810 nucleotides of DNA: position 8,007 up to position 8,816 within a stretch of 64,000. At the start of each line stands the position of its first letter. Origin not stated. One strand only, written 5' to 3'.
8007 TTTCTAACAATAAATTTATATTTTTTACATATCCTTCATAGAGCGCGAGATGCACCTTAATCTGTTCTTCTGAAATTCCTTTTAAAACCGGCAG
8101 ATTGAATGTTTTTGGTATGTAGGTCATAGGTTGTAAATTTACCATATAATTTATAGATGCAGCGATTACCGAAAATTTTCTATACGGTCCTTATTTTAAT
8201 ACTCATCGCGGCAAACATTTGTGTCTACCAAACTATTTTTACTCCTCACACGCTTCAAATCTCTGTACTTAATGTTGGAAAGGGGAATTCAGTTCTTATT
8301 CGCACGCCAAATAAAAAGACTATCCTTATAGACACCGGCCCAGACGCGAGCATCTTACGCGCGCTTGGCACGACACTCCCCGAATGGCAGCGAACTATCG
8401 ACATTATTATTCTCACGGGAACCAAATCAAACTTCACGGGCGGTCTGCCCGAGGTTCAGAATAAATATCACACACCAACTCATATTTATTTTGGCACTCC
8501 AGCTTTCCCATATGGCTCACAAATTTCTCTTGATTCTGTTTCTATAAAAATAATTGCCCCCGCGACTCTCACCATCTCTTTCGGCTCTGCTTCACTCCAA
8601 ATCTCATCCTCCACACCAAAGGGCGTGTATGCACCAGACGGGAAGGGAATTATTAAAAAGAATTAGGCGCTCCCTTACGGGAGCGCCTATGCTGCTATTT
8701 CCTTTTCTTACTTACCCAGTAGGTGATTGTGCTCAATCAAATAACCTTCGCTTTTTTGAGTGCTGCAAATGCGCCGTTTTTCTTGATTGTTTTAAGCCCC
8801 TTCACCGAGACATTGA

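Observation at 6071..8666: ComEC split from an apparently degenerate metallo-beta-lactamase domain by a convergent sod gene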

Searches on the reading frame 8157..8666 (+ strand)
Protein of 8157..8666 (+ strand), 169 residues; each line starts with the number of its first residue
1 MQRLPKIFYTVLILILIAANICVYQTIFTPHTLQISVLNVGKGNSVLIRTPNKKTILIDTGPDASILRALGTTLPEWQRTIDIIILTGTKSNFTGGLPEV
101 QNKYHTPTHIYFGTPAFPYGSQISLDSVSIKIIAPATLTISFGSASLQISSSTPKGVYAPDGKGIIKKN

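Call 3: search_protein_families(library=pfam, proteins=[window:8157-8666:+], max_evalue=1)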
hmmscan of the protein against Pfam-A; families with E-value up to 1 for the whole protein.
window:8157-8666:+ (169 aa): 3 families
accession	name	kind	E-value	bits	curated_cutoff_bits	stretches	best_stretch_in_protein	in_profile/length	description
PF00753.33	Lactamase_B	-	0.00019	21.9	22.7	1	40-87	3-50/196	Metallo-beta-lactamase superfamily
PF16661.11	Lactamase_B_6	-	0.0021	17.9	27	1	54-129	7-88/193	Metallo-beta-lactamase superfamily domain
PF03702.20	AnmK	-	0.16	11.5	24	1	24-68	149-193/367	Anhydro-N-acetylmuramic acid kinase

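Call 4: search_protein_families(library=ncbifam, proteins=[window:8157-8666:+], max_evalue=1)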
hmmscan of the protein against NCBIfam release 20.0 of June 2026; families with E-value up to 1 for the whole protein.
window:8157-8666:+ (169 aa): 4 families
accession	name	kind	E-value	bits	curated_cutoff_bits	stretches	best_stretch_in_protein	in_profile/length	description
TIGR00361.1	ComEC_Rec2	equivalog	0.00024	19.4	190.05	1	15-61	424-468/663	DNA internalization-related competence protein ComEC/Rec2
NF008580.0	PRK11539.1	equivalog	0.00032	19.2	969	1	13-105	483-578/758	ComEC family protein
NF049846.1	blaAHM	exception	0.0032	16.4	590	1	32-100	62-129/304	AHM family subclass B3-like metallo-beta-lactamase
NF033724.0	P13_porin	equivalog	0.066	13.1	100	1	13-58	4-48/178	P13 family porin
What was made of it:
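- Checked: ORF 8157-8666: 169 aa. It has sub-threshold Lactamase_B (21.9 bits against 22.7) and matches the MBL part of the ComEC models TIGR00361 and PRK11539 (calls 3, 4).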

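Call 5: find_homologous_proteins(query=window:8157-8666:+, max_evalue=0.001)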
Query window:8157-8666:+ (169 aa): 185 proteins with E <= 0.001 among 233 candidates; the best 120 are listed.
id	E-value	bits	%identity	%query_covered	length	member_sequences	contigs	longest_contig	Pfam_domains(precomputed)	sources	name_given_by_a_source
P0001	3.2e-104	364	100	100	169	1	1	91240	-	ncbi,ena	-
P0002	3.2e-79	282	79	100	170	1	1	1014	-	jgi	jgi:beta-lactamase superfamily II metal-dependent hydrolase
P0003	7.0e-78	278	76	100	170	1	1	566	-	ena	-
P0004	2.4e-77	276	76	99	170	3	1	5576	-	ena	-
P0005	1.0e-76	274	77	97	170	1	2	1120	-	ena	-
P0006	1.3e-75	270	75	99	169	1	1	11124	-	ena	-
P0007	1.7e-73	264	73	99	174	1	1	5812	-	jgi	jgi:hypothetical protein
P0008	1.3e-70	254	70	100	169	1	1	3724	-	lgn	-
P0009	5.0e-69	249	75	91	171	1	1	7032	-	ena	-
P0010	5.4e-68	246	71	97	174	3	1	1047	-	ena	-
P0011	1.2e-67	245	69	96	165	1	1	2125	-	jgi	-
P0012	3.7e-63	230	65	98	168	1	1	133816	-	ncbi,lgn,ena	-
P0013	1.2e-62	228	67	96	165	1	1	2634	-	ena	-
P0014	3.4e-61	224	61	98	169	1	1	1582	-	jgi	-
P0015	2.8e-59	217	61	96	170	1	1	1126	-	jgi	-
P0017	7.4e-57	210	57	98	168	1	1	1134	PF00753.34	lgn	-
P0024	5.3e-55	204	56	98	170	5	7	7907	PF00753.34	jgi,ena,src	-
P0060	1.0e-49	186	59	92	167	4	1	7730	PF00753.34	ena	-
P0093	1.8e-45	172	50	96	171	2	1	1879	PF00753.34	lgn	-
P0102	2.1e-43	166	51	97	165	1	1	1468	PF00753.34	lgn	-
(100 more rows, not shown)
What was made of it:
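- More than 185 clusters of uniform length (call 5).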

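Call 8: find_related_loci(query=A1, collection=genome_contigs, flank=7000)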
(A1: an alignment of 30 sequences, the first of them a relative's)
Query A1 (169 aa) in genome_contigs; peptide patterns used: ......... (x = any residue, [..] = any of these).
49 stretches matched a pattern; 33 encode a relative of the query (tblastn E <= 1e-3); 33 distinct loci.
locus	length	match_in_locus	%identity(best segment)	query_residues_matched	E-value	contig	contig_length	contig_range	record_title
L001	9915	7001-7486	63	6-167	6e-67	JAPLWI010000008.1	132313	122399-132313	MAG: Candidatus Kaiserbacteria bacterium isolate LacPavin_0920_WC90_MAG_48_13 LacPavin_0920_WC90_scaffold_567696, whole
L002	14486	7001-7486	57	8-169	1e-58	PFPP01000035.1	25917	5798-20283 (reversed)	MAG: Candidatus Kaiserbacteria bacterium CG_4_10_14_0_2_um_filter_50_16 CG_4_10_14_0.2_scaffold_724_c, whole genome shot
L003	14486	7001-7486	58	6-167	7e-57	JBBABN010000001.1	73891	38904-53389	MAG: Candidatus Paceibacterota bacterium isolate SO_2017_LW1_21 NODE_157_length_73891_cov_1.131229_LW64-88_2017, whole g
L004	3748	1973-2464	55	2-165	4e-55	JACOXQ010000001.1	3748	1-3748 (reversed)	MAG: Candidatus Kaiserbacteria bacterium isolate NC_groundwater_157_Ag_S-0.1um_53_9 S4_GD2017_2_S1_scaffold_19328, whole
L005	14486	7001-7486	60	6-167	1e-54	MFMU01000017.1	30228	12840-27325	MAG: Candidatus Kaiserbacteria bacterium RIFOXYD1_FULL_47_14 rifoxyd1_full_scaffold_647, whole genome shotgun sequence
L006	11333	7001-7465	54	4-158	4e-52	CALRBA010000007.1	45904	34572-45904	MAG: Candidatus Nomurabacteria bacterium isolate MaH-09apr19-126 genome assembly, contig: MaH-09apr19-C1619, whole genom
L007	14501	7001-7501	49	2-167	7e-48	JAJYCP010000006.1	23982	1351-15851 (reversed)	MAG: bacterium isolate BP9.bin55 NODE_3667_length_23982_cov_3.490212, whole genome shotgun sequence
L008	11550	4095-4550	51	8-158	2e-51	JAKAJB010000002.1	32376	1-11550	MAG: bacterium isolate WY3.bin61 NODE_2035_length_32376_cov_3.285590, whole genome shotgun sequence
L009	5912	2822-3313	51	2-168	6e-50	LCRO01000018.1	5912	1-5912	MAG: Candidatus Adlerbacteria bacterium GW2011_GWA1_54_10 UY83_C0018, whole genome shotgun sequence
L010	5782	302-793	51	2-168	6e-50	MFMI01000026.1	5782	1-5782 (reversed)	MAG: Candidatus Kaiserbacteria bacterium RIFCSPLOWO2_02_FULL_54_13 rifcsplowo2_02_scaffold_66605, whole genome shotgun s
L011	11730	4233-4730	49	4-167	3e-48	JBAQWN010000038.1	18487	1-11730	MAG: Minisyncoccia bacterium isolate MFD03290_ilm_asm_bin3 k127_171678, whole genome shotgun sequence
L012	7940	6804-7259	56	20-167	4e-47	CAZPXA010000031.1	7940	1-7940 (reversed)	MAG TPA_asm: uncultured Candidatus Saccharibacteria bacterium isolate binchicken_co134_412 genome assembly, contig: NODE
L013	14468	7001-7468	48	2-163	4e-45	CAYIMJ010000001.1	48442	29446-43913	MAG TPA_asm: uncultured Candidatus Saccharibacteria bacterium isolate ERP119705_co25_280 genome assembly, contig: NODE_2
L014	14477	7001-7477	50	12-169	5e-45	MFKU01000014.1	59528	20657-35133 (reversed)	MAG: Candidatus Kaiserbacteria bacterium RIFCSPHIGHO2_01_FULL_53_31 rifcsphigho2_01_scaffold_671, whole genome shotgun s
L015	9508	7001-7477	48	2-158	2e-44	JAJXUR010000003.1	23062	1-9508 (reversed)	MAG: bacterium isolate BP5.bin107 NODE_3575_length_23062_cov_1.450316, whole genome shotgun sequence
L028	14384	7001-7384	43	16-143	4e-31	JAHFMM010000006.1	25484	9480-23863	MAG: bacterium isolate nzgw457 NODE_1047_length_25485_cov_6.669374, whole genome shotgun sequence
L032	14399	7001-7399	32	7-138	2e-17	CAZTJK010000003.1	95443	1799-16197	MAG TPA_asm: uncultured Candidatus Saccharibacteria bacterium isolate binchicken_co185_277 genome assembly, contig: NODE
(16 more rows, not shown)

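Call 17: search_solved_structures(query=A1, max_evalue=10, show_alignments=3)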
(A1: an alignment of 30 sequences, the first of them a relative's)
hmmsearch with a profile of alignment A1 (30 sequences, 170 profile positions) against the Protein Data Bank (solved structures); distinct sequences matched with E-value up to 10: 22.
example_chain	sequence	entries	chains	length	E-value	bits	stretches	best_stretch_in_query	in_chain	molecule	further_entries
30bt_A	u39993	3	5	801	0.00021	24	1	32-108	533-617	Beta-lactamase-like domain | ComEC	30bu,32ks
9ic4_A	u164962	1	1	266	0.00022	24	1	33-105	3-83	Competence protein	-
9s1g_A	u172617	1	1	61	0.34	13.6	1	69-105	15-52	DBL6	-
7t28_A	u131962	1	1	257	0.47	13.2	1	44-102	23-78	Putative metal-dependent hydrolase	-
9vc6_A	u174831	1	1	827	0.47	13.2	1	17-62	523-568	Competence protein ComEC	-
2uyx_A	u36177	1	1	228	0.52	13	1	48-104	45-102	BETA-LACTAMASE II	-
2qed_A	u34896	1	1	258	0.71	12.6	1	50-133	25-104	Hydroxyacylglutathione hydrolase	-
4ad9_A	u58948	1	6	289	0.76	12.5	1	47-104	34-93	BETA-LACTAMASE-LIKE PROTEIN 2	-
2nzf_A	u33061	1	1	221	0.88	12.3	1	48-104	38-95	Beta-lactamase II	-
2nze_A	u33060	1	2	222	0.89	12.3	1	48-104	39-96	Beta-lactamase II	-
2bfk_A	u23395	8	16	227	0.9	12.2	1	48-104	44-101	BETA-LACTAMASE II | Metallo-beta-lactamase type 2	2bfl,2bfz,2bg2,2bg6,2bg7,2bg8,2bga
2nxa_A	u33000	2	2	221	0.91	12.2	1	48-104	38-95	Beta-lactamase II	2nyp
1dxk_A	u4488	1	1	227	1.2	11.9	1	48-104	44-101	CLASS B BETA-LACTAMASE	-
6b9v_A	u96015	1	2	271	1.2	11.8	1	52-102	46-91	Beta-lactamase-like protein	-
1bc2_A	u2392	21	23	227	1.2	11.8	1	48-104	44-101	METALLO-BETA-LACTAMASE II | PROTEIN (BETA-LACTAMASE) | Beta-lactamase II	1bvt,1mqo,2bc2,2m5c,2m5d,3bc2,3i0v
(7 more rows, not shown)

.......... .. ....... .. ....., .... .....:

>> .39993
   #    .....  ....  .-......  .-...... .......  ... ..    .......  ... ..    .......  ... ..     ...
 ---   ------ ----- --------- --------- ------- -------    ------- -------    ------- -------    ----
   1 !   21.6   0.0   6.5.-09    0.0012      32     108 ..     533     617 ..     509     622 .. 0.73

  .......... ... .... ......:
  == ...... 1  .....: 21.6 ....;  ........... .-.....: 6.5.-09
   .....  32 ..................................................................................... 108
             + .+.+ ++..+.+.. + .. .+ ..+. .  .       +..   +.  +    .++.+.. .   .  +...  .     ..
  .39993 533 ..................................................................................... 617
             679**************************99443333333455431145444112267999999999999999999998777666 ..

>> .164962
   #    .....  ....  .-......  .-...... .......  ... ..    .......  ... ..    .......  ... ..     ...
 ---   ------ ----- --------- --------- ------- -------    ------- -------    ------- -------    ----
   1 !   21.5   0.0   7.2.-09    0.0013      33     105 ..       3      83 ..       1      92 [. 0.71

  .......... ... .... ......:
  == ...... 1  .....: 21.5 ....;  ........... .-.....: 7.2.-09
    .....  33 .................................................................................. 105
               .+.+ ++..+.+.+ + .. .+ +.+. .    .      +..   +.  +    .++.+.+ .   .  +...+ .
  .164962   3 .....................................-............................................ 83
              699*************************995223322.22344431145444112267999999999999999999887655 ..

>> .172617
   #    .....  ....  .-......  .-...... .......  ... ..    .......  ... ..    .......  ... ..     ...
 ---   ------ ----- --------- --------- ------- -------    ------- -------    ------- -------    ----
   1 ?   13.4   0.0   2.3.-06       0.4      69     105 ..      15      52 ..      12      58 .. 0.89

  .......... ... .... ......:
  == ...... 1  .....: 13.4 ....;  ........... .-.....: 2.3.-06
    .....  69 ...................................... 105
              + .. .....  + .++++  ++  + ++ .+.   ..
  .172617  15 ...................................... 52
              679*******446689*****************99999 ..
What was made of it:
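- On ComEC beta-lactamase-like nuclease domain: The direct A1 profile hits ComEC chains first, at E 2e-4 (call 17).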

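Call 20: predict_structure(alignment_id=A1)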
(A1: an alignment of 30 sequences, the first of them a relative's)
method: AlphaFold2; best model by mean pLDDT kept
length: 169 residues; sequences in the alignment: 30
mean_pLDDT: 78.0   pTM: 0.68
mean pLDDT of the five models: 78.0, 76.8, 75.9, 74.0, 70.6
residues with pLDDT >= 90: 17; 70-90: 107; 50-70: 45; < 50: 0
segments of 3 or more residues with pLDDT < 50: none
pLDDT, mean of each block of 10 residues (from residue 1): 81 92 70 74 76 84 65 58 81 64 74 87 88 88 86 83 76
secondary structure, 60 per line:
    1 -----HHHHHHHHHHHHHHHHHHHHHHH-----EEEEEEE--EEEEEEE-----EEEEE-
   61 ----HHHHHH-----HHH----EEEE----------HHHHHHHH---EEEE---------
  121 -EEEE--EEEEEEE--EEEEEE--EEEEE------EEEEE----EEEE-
elements in order: H6-28 E34-40 E43-49 E55-59 H65-70 E83-86 H97-104 E108-111 E122-125 E128-134 E137-142 E145-149 E156-160 E165-168
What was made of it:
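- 8172..8240 (+): N-terminal transmembrane anchor (residues 6-28), preceded by the basic stretch MQRLPK. AF2 helix at residues 6-28 (call 20).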

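Call 22: fold_search(model_id=the predicted structure, library=pdb)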
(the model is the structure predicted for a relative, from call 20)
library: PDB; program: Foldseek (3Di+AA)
matches with E <= 10: 616; with E <= 0.001: 5
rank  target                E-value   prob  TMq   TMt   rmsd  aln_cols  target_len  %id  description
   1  9ic4                  7.3e-06  1.00  0.45  0.31   5.7       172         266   17  Crystal structure of beta-lactamase-like domain of ComEC from Moorella glycerini (released 2025-10-01)
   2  2qed                  2.7e-04  1.00  0.41  0.30   5.3       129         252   11  Crystal structure of Salmonella thyphimurium LT2 glyoxalase II (released 2007-10-09)
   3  1xm8_A                3.3e-04  1.00  0.42  0.30   5.0       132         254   13  X-RAY STRUCTURE OF GLYOXALASE II FROM ARABIDOPSIS THALIANA GENE AT2G31350 (released 2004-10-12)
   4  7byq_D                3.5e-04  1.00  0.41  0.22   6.4       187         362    7  The mutant variant of PNGM-1. H279A was substituted for alanine to study metal coordination. (released 2021-04-28)
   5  7bzi_D                5.8e-04  0.98  0.34  0.20   8.4       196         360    6  The mutant variant of PNGM-1. H91 was substituted for alanine to study metal coordination. (released 2021-04-28)
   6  7bzi_E                1.1e-03  1.00  0.46  0.24   6.6       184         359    8  The mutant variant of PNGM-1. H91 was substituted for alanine to study metal coordination. (released 2021-04-28)
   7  7bzi_B                1.3e-03  1.00  0.43  0.23   5.5       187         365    7  The mutant variant of PNGM-1. H91 was substituted for alanine to study metal coordination. (released 2021-04-28)
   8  8u00_A                1.3e-03  1.00  0.38  0.29   5.4       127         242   18  Crystal structure of metallo-beta-lactamase superfamily protein from Caulobacter vibrioides (released 2023-09-27)
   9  2wyl_C                2.2e-03  1.00  0.43  0.27   7.5       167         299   12  Apo structure of a metallo-b-lactamase (released 2010-04-14)
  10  7dck_A                2.2e-03  0.96  0.36  0.27   8.2       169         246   15  Crystal structure of phosphodiesterase tw9814 (released 2021-10-27)
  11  5ve3_A                3.8e-03  1.00  0.44  0.24   4.7       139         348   14  Crystal structure of wild-type persulfide dioxygenase-rhodanese fusion protein from Burkholderia phytofirmans (released 2017-07-19)
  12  6qrq_B                4.0e-03  0.98  0.40  0.29   7.0       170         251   13  Apo conformation of chemotaxis sensor ODP (released 2019-06-19)
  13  7dck_B                4.0e-03  0.89  0.32  0.25   9.1       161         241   16  Crystal structure of phosphodiesterase tw9814 (released 2021-10-27)
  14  5ve5_B                4.3e-03  1.00  0.44  0.24   4.8       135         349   12  Crystal structure of persulfide dioxygenase rhodanese fusion protein with rhodanese domain inactivating mutation (C314 (released 2017-07-19)
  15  5ve4_B                5.5e-03  0.99  0.43  0.24   5.0       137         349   12  Crystal structure of persulfide dioxygenase-rhodanese fusion protein with rhodanese domain inactivating mutation (C314 (released 2017-07-19)
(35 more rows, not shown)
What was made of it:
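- The AF2 model (pLDDT 78) has 9ic4 as its best Foldseek hit at E 7e-6, followed by other MBL folds (calls 20, 22).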

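Call 25: find_homologous_proteins(query=L028:5471-7453:+, max_evalue=1e-10)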
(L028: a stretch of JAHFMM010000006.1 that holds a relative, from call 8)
Query L028:5471-7453:+ (661 aa): 1296 proteins with E <= 1e-10 among 8000 candidates; the best 120 are listed.
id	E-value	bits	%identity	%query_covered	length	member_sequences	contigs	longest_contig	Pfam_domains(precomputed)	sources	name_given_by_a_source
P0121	0.0e+0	1403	100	100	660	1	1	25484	PF13567.12,PF03772.22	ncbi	-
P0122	9.9e-224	763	73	75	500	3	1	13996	PF13567.12,PF03772.22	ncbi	ncbi:MAG: ComEC/Rec2 family competence protein [Minisyncoccota bacterium]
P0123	8.9e-223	759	72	75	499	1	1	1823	PF13567.12,PF03772.22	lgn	-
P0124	8.4e-221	753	72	75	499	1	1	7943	PF13567.12,PF03772.22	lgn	-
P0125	2.4e-219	748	71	75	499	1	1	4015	PF13567.12,PF03772.22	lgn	-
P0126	2.9e-219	748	72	75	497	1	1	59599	PF13567.12,PF03772.22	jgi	jgi:competence protein ComEC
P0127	4.7e-219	747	71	75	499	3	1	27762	PF13567.12,PF03772.22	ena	-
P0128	6.2e-218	743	71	75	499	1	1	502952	PF13567.12,PF03772.22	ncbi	ncbi:MAG: ComEC/Rec2 family competence protein [Minisyncoccota bacterium]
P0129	2.8e-217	741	71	75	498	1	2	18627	PF13567.12,PF03772.22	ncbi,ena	-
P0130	6.3e-217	740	71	75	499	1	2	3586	PF13567.12,PF03772.22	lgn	-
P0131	2.9e-216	738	71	75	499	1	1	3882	PF13567.12,PF03772.22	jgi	-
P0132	3.2e-216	738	70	75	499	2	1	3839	PF13567.12,PF03772.22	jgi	-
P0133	1.1e-215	736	70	75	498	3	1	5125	PF13567.12,PF03772.22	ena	-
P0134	1.8e-214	732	70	75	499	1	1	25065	PF13567.12,PF03772.22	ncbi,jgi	jgi:competence protein ComEC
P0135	2.9e-214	731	69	75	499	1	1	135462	PF13567.12,PF03772.22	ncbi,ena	-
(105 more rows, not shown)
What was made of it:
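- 119 of the 120 best ComEC homologues are about 500 aa (call 25).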

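Call 31: search_protein_representatives(alignment_id=A1)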
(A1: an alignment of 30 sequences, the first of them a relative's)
Query: 30 sequences, 170 profile positions. Proteins with E-value up to 0.001 (for the whole library): 7986; up to 1e-10: 2667; up to 1e-30: 70. The best 150 are listed.
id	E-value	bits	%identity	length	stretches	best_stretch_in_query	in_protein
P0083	1.2e-68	246.2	-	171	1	7-169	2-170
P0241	9.2e-67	240.0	-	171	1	4-167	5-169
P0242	2.7e-61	222.2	-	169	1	1-166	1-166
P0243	1.1e-60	220.2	-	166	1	1-160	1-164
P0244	6.7e-58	211.2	-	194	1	1-161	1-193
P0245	9.3e-57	207.5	-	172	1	1-168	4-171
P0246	7.0e-53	194.9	-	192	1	7-169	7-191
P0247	3.7e-52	192.5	-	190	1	1-168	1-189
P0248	8.1e-52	191.4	-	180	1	3-166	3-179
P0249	1.1e-51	190.9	-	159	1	1-157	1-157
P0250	6.8e-51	188.4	-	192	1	1-167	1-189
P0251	3.9e-50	185.9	-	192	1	1-168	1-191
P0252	8.9e-49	181.5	-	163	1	1-160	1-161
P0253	1.2e-47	177.8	-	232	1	8-168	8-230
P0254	2.9e-47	176.6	-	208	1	1-167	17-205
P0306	2.5e-31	124.7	-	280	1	10-116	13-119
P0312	1.3e-30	122.4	-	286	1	7-153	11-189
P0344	2.0e-24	102.3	-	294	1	1-139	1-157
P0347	4.7e-24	101.1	-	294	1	19-126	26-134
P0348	7.4e-24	100.4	-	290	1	1-137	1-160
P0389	4.4e-21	91.4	-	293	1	7-143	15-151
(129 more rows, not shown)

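Call 34: find_encoding_contigs(protein=P0344, flank=5000, max_places=3)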
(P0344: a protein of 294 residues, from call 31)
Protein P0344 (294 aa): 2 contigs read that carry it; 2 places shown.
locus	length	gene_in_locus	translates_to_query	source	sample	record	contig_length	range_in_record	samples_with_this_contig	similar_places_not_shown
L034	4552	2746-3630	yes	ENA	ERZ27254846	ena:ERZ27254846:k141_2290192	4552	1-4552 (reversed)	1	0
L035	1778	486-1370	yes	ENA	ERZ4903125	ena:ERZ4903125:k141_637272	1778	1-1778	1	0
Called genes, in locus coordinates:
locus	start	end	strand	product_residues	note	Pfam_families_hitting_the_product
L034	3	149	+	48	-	?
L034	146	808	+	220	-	PF01966:HD (weak)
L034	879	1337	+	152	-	PF00588:SpoU_methylase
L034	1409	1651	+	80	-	PF18893:DUF5652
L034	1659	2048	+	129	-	-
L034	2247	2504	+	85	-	PF02201:SWIB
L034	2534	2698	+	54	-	PF18930:DUF5679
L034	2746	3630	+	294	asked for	PF00753:Lactamase_B, PF12706:Lactamase_B_2 (weak)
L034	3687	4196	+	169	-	PF00334:NDK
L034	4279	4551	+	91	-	?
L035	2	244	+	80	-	?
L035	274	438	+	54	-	PF18930:DUF5679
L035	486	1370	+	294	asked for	PF00753:Lactamase_B, PF12706:Lactamase_B_2 (weak)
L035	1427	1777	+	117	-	?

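Call 35: find_encoding_contigs(protein=P0306, flank=5000, max_places=2)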
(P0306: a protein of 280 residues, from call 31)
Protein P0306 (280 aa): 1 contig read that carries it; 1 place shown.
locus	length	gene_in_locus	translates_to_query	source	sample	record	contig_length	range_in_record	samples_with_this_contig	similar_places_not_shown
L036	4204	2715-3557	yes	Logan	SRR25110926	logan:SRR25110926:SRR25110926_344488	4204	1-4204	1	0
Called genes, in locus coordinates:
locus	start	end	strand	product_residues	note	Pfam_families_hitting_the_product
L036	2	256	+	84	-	?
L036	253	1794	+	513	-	PF13567:DUF4131, PF03772:Competence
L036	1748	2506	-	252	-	PF02777:Sod_Fe_C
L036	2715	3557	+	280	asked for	-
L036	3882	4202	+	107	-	?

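Call 36: find_encoding_contigs(protein=P0347, flank=5000, max_places=2)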
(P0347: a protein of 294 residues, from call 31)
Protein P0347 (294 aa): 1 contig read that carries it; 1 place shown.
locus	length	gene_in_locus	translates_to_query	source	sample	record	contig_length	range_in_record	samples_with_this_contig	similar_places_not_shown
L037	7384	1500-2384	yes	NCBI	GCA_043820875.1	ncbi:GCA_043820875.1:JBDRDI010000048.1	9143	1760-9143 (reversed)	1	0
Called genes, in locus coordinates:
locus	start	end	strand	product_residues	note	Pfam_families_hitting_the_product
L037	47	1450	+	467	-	PF00587:tRNA-synt_2b, PF03129:HGTP_anticodon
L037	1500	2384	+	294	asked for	PF25281:MBL_MAP1B (weak), PF00753:Lactamase_B, PF12706:Lactamase_B_2 (weak)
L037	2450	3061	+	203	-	PF00334:NDK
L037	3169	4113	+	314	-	PF07687:M20_dimer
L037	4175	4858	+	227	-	PF09925:DUF2157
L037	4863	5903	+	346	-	-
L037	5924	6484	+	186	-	PF14345:GDYXXLXY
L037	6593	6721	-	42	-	-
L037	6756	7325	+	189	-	PF00800:PDT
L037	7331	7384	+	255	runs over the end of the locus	PF02153:PDH_N, PF26213:TYRAAT1_C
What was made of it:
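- Intact stand-alone TM+MBL genes in other lineages can lie away from comEC, next to ndk (L034, L037; calls 34, 36).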
